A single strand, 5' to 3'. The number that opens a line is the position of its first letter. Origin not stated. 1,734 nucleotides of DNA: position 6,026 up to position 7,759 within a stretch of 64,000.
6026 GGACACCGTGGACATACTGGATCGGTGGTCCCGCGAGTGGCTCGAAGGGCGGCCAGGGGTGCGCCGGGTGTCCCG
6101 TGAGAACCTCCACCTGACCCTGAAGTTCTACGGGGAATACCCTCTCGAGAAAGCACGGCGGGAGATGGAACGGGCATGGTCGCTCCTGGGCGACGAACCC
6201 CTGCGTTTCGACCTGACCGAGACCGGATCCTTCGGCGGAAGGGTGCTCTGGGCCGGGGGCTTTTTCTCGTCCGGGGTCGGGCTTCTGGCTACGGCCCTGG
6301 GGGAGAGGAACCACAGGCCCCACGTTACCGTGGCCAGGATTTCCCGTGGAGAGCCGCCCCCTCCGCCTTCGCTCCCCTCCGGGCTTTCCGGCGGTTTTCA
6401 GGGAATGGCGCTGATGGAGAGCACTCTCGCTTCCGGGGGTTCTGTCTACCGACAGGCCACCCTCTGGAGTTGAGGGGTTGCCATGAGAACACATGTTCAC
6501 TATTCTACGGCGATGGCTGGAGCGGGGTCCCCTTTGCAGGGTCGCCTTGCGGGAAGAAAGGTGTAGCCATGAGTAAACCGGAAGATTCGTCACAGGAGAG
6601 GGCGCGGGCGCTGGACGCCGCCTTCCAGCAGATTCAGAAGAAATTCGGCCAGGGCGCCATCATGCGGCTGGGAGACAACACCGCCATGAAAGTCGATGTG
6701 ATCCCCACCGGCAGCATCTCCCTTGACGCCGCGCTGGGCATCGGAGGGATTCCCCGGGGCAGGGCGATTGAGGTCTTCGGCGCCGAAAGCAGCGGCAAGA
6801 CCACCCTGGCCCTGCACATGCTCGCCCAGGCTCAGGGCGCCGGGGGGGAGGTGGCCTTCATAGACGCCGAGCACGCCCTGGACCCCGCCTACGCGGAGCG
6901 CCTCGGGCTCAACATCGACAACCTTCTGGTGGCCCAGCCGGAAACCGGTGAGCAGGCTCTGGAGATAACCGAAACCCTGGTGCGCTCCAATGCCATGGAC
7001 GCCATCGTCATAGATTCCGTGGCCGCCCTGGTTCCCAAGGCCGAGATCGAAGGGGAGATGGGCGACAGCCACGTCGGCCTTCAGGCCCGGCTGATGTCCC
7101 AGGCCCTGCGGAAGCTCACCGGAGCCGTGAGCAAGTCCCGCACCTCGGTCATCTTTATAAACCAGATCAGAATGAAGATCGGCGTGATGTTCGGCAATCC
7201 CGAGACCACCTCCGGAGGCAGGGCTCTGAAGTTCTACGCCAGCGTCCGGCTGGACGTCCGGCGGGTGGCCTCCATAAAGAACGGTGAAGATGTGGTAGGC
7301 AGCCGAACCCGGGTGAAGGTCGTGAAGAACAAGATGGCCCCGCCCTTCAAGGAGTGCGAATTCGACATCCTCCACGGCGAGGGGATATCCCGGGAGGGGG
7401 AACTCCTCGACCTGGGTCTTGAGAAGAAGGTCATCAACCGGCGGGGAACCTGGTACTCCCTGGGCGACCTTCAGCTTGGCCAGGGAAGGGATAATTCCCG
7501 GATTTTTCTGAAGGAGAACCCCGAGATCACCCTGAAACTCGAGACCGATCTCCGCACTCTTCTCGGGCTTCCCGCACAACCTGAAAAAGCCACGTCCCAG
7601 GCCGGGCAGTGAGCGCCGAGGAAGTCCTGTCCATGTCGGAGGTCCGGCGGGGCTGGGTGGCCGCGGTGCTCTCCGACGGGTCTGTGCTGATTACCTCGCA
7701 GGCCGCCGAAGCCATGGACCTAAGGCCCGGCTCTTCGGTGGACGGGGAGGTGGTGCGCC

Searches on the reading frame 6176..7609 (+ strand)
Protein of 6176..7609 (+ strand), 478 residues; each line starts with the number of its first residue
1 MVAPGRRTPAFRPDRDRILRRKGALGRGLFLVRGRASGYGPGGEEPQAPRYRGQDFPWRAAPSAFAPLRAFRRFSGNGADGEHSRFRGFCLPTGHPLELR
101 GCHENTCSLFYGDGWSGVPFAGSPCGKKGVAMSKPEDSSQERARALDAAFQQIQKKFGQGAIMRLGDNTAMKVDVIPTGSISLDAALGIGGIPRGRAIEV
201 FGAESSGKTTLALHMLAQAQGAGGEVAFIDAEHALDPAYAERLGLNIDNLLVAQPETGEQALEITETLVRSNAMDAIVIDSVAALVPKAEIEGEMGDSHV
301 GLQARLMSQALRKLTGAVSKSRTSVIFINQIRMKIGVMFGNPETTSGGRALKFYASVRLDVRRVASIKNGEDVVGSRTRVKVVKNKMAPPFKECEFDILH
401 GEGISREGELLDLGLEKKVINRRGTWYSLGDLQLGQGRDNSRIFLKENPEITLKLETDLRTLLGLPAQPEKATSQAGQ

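Call 72: search_protein_families(library=pfam, proteins=[window:6176-7609:+], max_evalue=0.00001)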
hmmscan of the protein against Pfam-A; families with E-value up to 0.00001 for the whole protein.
window:6176-7609:+ (478 aa): 4 families
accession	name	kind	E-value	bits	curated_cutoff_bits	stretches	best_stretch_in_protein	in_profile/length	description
PF00154.27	RecA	-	1.7e-136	454.2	27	1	144-405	1-262/262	recA bacterial DNA recombination protein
PF21096.2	RecA_C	-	1.3e-18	67.3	27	1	408-463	1-56/57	RecA C-terminal domain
PF08423.17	Rad51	-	2e-10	40.8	22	1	175-365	7-213/244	Rad51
PF06745.19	ATPase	-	5.4e-07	29.6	26.6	0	177-340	2-167/231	KaiC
